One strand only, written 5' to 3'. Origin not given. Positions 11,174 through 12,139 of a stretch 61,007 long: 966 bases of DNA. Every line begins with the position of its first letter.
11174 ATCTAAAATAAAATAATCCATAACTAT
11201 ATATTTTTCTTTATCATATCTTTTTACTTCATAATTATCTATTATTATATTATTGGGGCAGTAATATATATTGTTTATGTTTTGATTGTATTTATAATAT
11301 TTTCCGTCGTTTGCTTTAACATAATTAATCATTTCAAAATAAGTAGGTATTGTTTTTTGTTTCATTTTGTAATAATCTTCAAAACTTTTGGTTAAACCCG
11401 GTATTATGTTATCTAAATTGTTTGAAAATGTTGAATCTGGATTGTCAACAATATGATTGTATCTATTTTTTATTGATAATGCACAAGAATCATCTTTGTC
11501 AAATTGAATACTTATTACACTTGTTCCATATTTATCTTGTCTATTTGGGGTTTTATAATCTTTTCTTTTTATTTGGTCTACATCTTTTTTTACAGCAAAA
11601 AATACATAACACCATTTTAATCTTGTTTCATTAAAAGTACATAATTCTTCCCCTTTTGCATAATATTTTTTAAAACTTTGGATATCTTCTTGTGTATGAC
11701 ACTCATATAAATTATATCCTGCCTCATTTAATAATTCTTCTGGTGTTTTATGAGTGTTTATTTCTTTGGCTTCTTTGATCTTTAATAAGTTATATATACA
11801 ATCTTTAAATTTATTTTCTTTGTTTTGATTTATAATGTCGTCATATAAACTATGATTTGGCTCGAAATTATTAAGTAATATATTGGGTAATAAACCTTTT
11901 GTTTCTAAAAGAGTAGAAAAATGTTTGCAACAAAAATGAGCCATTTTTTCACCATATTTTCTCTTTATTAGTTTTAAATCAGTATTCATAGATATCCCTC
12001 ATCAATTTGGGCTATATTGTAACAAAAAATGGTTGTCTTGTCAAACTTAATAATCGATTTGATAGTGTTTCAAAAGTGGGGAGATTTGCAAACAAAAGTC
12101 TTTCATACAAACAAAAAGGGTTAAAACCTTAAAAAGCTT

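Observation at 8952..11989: Tandem cytoplasmic unknown-domain + variable-LRR proteins: candidate intracellular receptor or effector system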

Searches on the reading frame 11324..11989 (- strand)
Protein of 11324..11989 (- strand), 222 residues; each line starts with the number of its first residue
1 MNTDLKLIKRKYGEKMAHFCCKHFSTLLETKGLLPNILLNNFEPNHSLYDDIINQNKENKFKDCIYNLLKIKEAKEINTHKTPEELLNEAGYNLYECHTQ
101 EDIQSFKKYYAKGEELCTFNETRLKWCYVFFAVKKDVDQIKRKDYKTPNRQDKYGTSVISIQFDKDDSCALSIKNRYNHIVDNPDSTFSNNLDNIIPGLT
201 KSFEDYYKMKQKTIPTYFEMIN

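Call 26: search_solved_structures(query=A2, max_evalue=10, show_alignments=3)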
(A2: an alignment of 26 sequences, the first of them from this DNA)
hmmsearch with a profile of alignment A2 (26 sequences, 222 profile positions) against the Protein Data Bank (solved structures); distinct sequences matched with E-value up to 10: 4.
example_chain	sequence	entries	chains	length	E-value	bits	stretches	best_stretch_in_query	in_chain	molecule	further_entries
4v8m_A0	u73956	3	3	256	0.31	13.5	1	97-178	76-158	40S RIBOSOMAL PROTEIN S3A, PUTATIVE | 40S ribosomal protein S3a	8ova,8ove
8ht3_A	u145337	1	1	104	0.4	13.2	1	167-202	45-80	New Antigen Receptor variable domain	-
7ase_W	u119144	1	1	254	0.69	12.4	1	114-178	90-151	40S ribosomal protein S3a-2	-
5opt_W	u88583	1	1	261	0.72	12.3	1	114-178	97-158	40S ribosomal protein S3a-2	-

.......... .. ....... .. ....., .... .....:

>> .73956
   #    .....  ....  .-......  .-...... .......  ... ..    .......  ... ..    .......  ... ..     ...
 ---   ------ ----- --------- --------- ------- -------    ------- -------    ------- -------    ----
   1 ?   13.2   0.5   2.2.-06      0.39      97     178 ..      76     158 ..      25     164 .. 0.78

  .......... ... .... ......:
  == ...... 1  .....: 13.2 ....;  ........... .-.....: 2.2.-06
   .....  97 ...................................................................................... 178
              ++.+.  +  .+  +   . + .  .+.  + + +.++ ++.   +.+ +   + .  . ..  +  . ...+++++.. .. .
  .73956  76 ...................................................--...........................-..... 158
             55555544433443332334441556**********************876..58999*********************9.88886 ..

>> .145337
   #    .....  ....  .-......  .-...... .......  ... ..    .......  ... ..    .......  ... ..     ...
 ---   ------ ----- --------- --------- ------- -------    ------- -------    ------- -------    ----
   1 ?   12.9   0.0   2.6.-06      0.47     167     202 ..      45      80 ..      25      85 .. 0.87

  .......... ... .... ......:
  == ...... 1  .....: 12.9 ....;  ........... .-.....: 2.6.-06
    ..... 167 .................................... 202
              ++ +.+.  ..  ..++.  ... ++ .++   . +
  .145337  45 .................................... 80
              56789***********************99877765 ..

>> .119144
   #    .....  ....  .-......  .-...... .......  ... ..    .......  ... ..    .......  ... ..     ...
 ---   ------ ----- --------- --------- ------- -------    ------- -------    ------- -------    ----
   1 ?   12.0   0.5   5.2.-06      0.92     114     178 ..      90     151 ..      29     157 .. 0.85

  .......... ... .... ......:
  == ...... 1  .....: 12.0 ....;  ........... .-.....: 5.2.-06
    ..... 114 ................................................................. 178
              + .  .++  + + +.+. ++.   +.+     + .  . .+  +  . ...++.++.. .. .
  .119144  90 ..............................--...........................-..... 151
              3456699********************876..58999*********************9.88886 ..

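Call 27: find_related_loci(query=A2, collection=genome_contigs, flank=10000)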
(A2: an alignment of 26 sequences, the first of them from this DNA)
Query A2 (222 aa) in genome_contigs; peptide patterns used: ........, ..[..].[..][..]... (x = any residue, [..] = any of these).
599 stretches matched a pattern (row limit reached: there are more); 569 encode a relative of the query (tblastn E <= 1e-3); the best 80 are kept; 71 distinct loci.
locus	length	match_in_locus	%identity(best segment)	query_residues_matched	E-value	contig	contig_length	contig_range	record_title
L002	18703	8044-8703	66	1-220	2e-95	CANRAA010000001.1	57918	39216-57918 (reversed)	MAG: uncultured Bacilli bacterium isolate Lapin-017__bin11 genome assembly, contig: Lapin-017__NODE_199_length_57918_cov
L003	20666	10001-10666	64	1-222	2e-94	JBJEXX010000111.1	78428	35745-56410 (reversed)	MAG: Bacilli bacterium isolate PUUB25_bin.020 NODE_92_length_78428_cov_12.092277, whole genome shotgun sequence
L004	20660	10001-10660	68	1-220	1e-93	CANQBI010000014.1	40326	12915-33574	MAG: uncultured Bacilli bacterium isolate Lapin-002__bin32 genome assembly, contig: Lapin-002__NODE_1262_length_40326_co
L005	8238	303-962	67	1-220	1e-93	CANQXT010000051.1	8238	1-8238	MAG: uncultured Bacilli bacterium isolate Lapin-016__bin44 genome assembly, contig: Lapin-016__NODE_8038_length_8238_cov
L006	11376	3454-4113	65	1-220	3e-93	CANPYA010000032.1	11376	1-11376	MAG: uncultured Bacilli bacterium isolate Lapin-005__bin123 genome assembly, contig: Lapin-005__NODE_7876_length_11376_c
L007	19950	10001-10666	64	1-222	6e-92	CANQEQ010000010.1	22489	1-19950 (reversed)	MAG: uncultured Bacilli bacterium isolate Lapin-008__bin17 genome assembly, contig: Lapin-008__NODE_2618_length_22489_co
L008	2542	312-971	66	1-220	8e-95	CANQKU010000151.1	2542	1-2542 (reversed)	MAG: uncultured Bacilli bacterium isolate Lapin-017__bin42 genome assembly, contig: Lapin-017__NODE_42602_length_2542_co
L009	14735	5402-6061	69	1-220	1e-91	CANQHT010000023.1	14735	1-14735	MAG: uncultured Bacilli bacterium isolate Lapin-027__bin78 genome assembly, contig: Lapin-027__NODE_3852_length_14735_co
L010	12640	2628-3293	66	1-222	4e-92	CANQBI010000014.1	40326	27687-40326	MAG: uncultured Bacilli bacterium isolate Lapin-002__bin32 genome assembly, contig: Lapin-002__NODE_1262_length_40326_co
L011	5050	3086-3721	67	1-212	2e-91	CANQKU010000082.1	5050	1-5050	MAG: uncultured Bacilli bacterium isolate Lapin-017__bin42 genome assembly, contig: Lapin-017__NODE_14804_length_5050_co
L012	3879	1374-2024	65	4-220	1e-91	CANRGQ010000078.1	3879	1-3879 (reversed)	MAG: uncultured Bacilli bacterium isolate Lapin-021__bin69 genome assembly, contig: Lapin-021__NODE_29805_length_3879_co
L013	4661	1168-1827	63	1-220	3e-91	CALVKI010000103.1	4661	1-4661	MAG: uncultured Bacilli bacterium isolate E13__bin56 genome assembly, contig: E13__k127_1930516, whole genome shotgun se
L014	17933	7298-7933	66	1-212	2e-91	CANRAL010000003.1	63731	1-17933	MAG: uncultured Bacilli bacterium isolate Lapin-016__bin54 genome assembly, contig: Lapin-016__NODE_399_length_63731_cov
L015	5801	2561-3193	67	1-211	9e-91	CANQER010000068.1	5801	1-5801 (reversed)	MAG: uncultured Bacilli bacterium isolate Lapin-005__bin52 genome assembly, contig: Lapin-005__NODE_19910_length_5801_co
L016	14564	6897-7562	66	1-222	3e-90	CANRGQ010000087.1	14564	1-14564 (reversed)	MAG: uncultured Bacilli bacterium isolate Lapin-021__bin69 genome assembly, contig: Lapin-021__NODE_4702_length_14564_co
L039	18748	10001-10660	60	1-220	1e-85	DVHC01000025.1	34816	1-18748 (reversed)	MAG TPA_asm: Candidatus Onthousia excrementipullorum isolate CHK184-20233 CHK184__C72931_L34816_ERR3414579, whole genome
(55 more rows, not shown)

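Call 30: predict_structure(alignment_id=A2)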
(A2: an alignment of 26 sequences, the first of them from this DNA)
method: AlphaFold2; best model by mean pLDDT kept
length: 222 residues; sequences in the alignment: 26
mean_pLDDT: 81.3   pTM: 0.59
mean pLDDT of the five models: 81.3, 80.8, 80.2, 78.1, 77.0
residues with pLDDT >= 90: 87; 70-90: 89; 50-70: 36; < 50: 10
segments of 3 or more residues with pLDDT < 50: 216-222
pLDDT, mean of each block of 10 residues (from residue 1): 89 96 85 87 91 93 82 56 93 94 88 70 89 88 67 69 89 78 66 83 91 55 31
secondary structure, 60 per line:
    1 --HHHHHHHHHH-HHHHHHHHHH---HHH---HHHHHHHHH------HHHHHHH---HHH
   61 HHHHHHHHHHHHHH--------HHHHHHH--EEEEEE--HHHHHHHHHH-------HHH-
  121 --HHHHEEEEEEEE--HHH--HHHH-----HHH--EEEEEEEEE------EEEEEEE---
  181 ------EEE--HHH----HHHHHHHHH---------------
elements in order: H3-12 H14-23 H33-41 H48-54 H58-74 H83-89 E92-97 H100-109 H123-126 E127-134 H142-145 E156-164 E171-177 E187-189 H199-207

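Call 32: fold_search(model_id=the predicted structure, library=pdb)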
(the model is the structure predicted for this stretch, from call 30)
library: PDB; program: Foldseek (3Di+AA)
matches with E <= 10: 104; with E <= 0.001: 0
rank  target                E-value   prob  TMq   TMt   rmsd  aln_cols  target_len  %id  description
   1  9hdd_A                1.3e+00  0.03  0.12  0.08  15.8       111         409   16  Sla2 C-terminal region (Residues 560-968) (REND and THATCH domains) (released 2025-05-21)
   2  2paw                  1.8e+00  0.04  0.17  0.12  13.1       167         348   12  THE CATALYTIC FRAGMENT OF POLY(ADP-RIBOSE) POLYMERASE (released 1998-05-27)
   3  8t8e_A                2.5e+00  0.08  0.18  0.12   6.5        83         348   11  cryoEM structure of Smc5/6 5mer (released 2023-11-15)
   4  6jqv_A                2.5e+00  0.03  0.17  0.20  14.2       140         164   10  Crystal structure of Arabidopsis thaliana NRP2 (released 2019-07-10)
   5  7mto                  2.5e+00  0.01  0.13  0.15  19.8       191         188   12  Crystal Structure of SET/I2PP2A/TAF-1Beta core (released 2021-06-23)
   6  4hhy_A                2.8e+00  0.04  0.23  0.16  15.2       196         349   12  Crystal structure of PARP catalytic domain in complex with novel inhibitors (released 2013-03-27)
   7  8cyk_B                2.8e+00  0.01  0.12  0.17  14.3       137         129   14  Crystal structure of hallucinated protein HALC1_878 (released 2022-09-28)
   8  5xsu_C                3.2e+00  0.03  0.21  0.16  16.4       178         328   13  novel orally efficacious inhibitors complexed with PARP1 (released 2018-04-25)
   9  8q2g                  3.6e+00  0.02  0.12  0.16  10.2        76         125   20  X-ray structure of LysECD7 endolysin against Gram-negative bacteria (released 2024-07-31)
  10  8g0h_B                3.6e+00  0.02  0.20  0.12  11.7       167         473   13  Human PARP1 deltaV687-E688 bound to UKTT5 (compound 10) and to a DNA double strand break. (released 2024-02-07)
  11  4doi_B                3.8e+00  0.02  0.15  0.15  14.7       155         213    8  Crystal structure of Arabidopsis thaliana chalcone isomerase At3g55120 (AtCHI) (released 2012-05-09)
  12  4doi_A                3.8e+00  0.02  0.15  0.15  15.8       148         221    8  Crystal structure of Arabidopsis thaliana chalcone isomerase At3g55120 (AtCHI) (released 2012-05-09)
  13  1sqh                  4.0e+00  0.08  0.18  0.15   6.1        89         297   12  X-RAY STRUCTURE OF DROSOPHILA MALONOGASTER PROTEIN Q9VR51 NORTHEAST STRUCTURAL GENOMICS CONSORTIUM TARGET FR87. (released 2004-04-06)
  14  1uk0_A                4.3e+00  0.04  0.18  0.13   8.0        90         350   18  Crystal structure of catalytic domain of human poly(ADP-ribose) polymerase with a novel inhibitor (released 2004-01-27)
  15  8i4x_B                4.3e+00  0.04  0.17  0.05   7.8        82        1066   15  Cryo-EM structure of 5-subunit Smc5/6 (released 2024-06-26)
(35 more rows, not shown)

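Call 53: fold_search(model_id=the predicted structure, library=viral)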
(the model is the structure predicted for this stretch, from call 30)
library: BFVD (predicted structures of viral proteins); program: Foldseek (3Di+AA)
matches with E <= 10: 166; with E <= 0.001: 0
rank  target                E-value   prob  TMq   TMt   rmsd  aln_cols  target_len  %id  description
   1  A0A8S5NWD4            4.5e-03  0.87  0.30  0.18  16.4       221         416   14  PcfJ like protein [Siphoviridae sp. ctTnV63]
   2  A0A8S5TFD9            2.4e-02  0.41  0.23  0.31  17.8       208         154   17  Uncharacterized protein [Siphoviridae sp. ct1yA16]
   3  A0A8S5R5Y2            2.9e-02  0.30  0.23  0.11  17.6       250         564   12  PcfJ like protein [Myoviridae sp. ctxbQ4]
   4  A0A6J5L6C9            3.3e-02  0.57  0.30  0.19  18.1       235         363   14  Uncharacterized protein [uncultured Caudovirales phage]
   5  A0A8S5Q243            5.7e-02  0.41  0.29  0.20  17.0       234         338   10  PcfJ like protein [Siphoviridae sp. ctOrJ23]
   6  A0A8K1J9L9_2          4.0e-01  0.04  0.13  0.04  16.9       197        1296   10  (no name in the UniProt tables at hand)
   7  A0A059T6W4            4.5e-01  0.09  0.25  0.08  18.9       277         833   10  PcfJ domain-containing protein [Listeria phage LP-064]
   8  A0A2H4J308            5.4e-01  0.20  0.24  0.39  15.4       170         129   11  PcfJ-like protein (Fragment) [uncultured Caudovirales phage]
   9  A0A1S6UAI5            5.4e-01  0.11  0.18  0.09  11.2       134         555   13  Uncharacterized protein [Serratia phage BF]
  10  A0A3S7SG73            6.1e-01  0.20  0.21  0.38   9.1       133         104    8  (no name in the UniProt tables at hand)
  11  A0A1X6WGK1            6.1e-01  0.05  0.13  0.11  16.4       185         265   12  (no name in the UniProt tables at hand)
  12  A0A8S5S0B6            6.5e-01  0.02  0.10  0.08  20.6       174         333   10  SsDNA-binding protein [Myoviridae sp. ctNQV2]
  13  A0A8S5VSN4            6.9e-01  0.10  0.18  0.18  12.4       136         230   13  (no name in the UniProt tables at hand)
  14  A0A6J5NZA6            8.2e-01  0.12  0.30  0.11  17.9       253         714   13  PcfJ-like protein [uncultured Caudovirales phage]
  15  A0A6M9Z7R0            1.1e+00  0.02  0.11  0.04  21.3       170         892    8  (no name in the UniProt tables at hand)
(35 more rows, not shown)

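Call 56: search_protein_families(library=pfam, alignment_id=A2, max_evalue=10)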
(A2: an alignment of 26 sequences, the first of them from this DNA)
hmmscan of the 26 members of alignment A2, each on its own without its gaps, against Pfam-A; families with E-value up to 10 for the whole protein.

A. member 1, seq(222 aa): 2 families
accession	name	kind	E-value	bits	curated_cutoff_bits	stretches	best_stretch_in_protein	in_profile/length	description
PF12574.13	120_Rick_ant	-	0.025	14.3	25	1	102-147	83-127/240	120 KDa Rickettsia surface antigen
PF03871.20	RNA_pol_Rpb5_N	-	0.11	13.6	27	1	80-132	11-72/89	RNA polymerase Rpb5, N-terminal domain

B. families by the number of members that match (of 26 scanned): 19 families
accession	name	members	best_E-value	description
PF03871.20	RNA_pol_Rpb5_N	12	0.014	RNA polymerase Rpb5, N-terminal domain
PF03894.20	XFP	2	0.041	D-xylulose 5-phosphate/D-fructose 6-phosphate phosphoketolase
PF21129.3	TibC_1st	2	0.045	Glycosyltransferase TibC, N-terminal domain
PF05813.17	Orthopox_F7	2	0.081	Orthopoxvirus F7 protein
PF12574.13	120_Rick_ant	1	0.025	120 KDa Rickettsia surface antigen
PF24625.1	DUF7626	1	0.035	Domain of unknown function (DUF7626)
PF15208.11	Rab15_effector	1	0.048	Rab15 effector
PF22813.1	TcaA_2nd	1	0.055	TcaA protein second domain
PF14974.11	P_C10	1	0.068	Protein C10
PF12452.13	DUF3685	1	0.073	Protein of unknown function (DUF3685)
PF25022.1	NPHP3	1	0.074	Nephrocystin-3 domain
PF16310.10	DUF4952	1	0.12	Domian of unknown function (DUF4952)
PF20542.4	DUF6757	1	0.13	Family of unknown function (DUF6757)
PF19092.6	DUF5780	1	0.13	Family of unknown function (DUF5780)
PF18232.7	Chalcone_N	1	0.18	Chalcone isomerase N-terminal domain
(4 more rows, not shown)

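Call 59: search_protein_families(library=phrogs, alignment_id=A2, max_evalue=10)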
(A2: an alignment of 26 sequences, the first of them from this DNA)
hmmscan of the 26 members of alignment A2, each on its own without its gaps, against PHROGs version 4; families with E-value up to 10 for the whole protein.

A. member 1, seq(222 aa): 0 families

B. families by the number of members that match (of 26 scanned): 35 families (the first 25 are shown)
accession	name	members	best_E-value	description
phrog_23274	-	4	0.014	-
phrog_2872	-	3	0.13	Sak4-like ssDNA annealing protein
phrog_10251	-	2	0.018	-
phrog_35374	-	2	0.15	-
phrog_30619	-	2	0.16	-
phrog_27746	-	1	0.009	-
phrog_30275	-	1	0.017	-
phrog_14862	-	1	0.037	-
phrog_25730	-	1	0.067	-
phrog_23691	-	1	0.077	-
phrog_1343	-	1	0.077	-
phrog_35242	-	1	0.079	-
phrog_13296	-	1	0.083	-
phrog_36835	-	1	0.09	-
phrog_38646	-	1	0.096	-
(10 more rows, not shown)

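Call 86: find_related_loci(query=A2, collection=viral_contigs, flank=8000)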
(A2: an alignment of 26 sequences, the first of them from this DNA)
Query A2 (222 aa) in viral_contigs; peptide patterns used: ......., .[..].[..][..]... (x = any residue, [..] = any of these).
170 stretches matched a pattern; 43 encode a relative of the query (tblastn E <= 1e-3); 43 distinct loci.
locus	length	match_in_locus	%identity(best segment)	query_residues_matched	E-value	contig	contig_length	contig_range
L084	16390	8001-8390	47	82-209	1e-29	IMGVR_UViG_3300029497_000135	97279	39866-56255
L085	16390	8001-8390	47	82-209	9e-30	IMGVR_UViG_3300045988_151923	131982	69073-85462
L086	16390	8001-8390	46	82-209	3e-29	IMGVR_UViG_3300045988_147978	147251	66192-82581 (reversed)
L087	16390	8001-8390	46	82-209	2e-29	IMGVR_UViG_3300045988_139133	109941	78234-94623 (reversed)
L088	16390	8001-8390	46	82-209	3e-29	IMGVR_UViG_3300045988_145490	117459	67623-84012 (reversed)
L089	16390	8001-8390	46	82-209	3e-29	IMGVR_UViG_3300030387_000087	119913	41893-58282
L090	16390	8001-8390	46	82-209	4e-29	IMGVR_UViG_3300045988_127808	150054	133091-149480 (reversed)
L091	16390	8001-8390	46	82-209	3e-29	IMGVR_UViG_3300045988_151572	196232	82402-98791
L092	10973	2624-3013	45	82-209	1e-28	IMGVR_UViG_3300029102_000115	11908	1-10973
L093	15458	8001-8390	45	82-209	1e-28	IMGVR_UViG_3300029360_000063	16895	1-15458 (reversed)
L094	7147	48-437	45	82-209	9e-29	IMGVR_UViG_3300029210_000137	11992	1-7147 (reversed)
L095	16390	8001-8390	45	82-209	8e-29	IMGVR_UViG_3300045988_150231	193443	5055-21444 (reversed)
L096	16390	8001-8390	45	82-209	1e-28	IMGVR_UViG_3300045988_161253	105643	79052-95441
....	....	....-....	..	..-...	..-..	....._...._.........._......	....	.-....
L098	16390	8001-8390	44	82-209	3e-28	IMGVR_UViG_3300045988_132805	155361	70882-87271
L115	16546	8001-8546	34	59-199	4e-24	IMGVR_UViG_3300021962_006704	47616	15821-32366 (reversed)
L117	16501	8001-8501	34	73-202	2e-23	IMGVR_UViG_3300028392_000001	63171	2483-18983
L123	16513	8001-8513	34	80-213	9e-22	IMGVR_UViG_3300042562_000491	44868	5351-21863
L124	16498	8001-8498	36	81-202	2e-20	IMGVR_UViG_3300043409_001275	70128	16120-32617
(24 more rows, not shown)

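Call 90: search_protein_families(library=pfam, proteins=[L084:7791-9527:+, L115:3513-14249:+], max_evalue=0.01)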
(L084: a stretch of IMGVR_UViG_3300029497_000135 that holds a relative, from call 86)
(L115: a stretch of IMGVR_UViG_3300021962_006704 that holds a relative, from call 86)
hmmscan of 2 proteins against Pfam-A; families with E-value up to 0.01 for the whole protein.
L084:7791-9527:+ (578 aa): 0 families

L115:3513-14249:+ (3578 aa): 1 family
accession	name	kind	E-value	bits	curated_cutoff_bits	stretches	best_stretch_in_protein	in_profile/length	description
PF13306.12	LRR_5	-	7.3e-39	133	27.7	5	2008-2125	5-126/127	BspA type Leucine rich repeat region (6 copies)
